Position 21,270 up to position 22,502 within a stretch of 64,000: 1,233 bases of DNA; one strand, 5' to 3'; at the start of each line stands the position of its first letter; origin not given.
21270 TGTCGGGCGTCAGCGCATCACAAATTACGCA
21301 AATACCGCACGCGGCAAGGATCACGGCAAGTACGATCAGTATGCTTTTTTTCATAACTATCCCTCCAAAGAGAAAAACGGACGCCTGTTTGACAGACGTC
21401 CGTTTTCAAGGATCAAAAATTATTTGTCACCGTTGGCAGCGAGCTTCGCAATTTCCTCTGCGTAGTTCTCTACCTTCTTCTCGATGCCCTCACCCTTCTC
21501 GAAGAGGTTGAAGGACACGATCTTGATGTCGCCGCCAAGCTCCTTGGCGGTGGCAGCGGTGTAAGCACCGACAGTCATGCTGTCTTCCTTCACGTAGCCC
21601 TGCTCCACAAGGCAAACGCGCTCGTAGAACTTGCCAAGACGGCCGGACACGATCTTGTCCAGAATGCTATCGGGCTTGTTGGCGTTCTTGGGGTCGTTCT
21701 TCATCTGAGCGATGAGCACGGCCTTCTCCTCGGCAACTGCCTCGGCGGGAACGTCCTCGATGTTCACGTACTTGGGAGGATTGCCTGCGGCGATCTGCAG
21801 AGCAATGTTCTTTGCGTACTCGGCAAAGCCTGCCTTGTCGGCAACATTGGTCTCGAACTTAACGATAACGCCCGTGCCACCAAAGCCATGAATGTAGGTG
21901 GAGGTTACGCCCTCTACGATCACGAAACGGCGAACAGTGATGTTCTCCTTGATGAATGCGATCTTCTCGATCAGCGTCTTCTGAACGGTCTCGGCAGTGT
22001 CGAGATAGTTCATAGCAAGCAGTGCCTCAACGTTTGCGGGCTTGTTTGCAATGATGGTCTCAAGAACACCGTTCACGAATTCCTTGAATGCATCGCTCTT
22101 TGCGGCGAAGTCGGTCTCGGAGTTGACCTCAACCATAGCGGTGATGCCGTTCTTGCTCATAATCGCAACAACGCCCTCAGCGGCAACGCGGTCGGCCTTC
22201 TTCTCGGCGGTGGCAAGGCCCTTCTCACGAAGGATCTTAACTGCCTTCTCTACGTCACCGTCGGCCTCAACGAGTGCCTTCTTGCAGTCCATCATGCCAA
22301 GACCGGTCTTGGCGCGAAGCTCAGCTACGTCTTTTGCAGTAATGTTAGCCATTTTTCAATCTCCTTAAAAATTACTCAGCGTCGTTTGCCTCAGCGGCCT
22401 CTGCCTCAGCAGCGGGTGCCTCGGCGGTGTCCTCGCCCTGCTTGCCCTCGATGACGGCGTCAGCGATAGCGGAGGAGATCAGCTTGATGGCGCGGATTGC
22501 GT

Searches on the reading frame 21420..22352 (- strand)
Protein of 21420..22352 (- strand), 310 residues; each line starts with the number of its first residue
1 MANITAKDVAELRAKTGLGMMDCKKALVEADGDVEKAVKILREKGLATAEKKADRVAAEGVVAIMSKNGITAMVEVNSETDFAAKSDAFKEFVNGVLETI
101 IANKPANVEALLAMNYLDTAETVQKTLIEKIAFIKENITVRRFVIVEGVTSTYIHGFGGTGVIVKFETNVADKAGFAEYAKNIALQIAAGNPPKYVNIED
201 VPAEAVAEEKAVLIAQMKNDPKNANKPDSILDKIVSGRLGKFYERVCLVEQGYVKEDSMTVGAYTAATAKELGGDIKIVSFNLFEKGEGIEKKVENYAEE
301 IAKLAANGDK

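Call 80: search_protein_families(library=pfam, proteins=[window:21420-22352:-], max_evalue=0.0001)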
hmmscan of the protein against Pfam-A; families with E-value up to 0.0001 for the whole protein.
window:21420-22352:- (310 aa): 2 families
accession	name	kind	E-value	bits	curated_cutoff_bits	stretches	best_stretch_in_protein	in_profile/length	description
PF00889.24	EF_TS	-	1.4e-57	195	27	1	72-288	2-204/204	Elongation factor TS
PF25025.1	EF-Ts_N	-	6.2e-06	26.5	33.2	1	8-44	16-53/60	Elongation factor Ts, mitochondrial, N-terminal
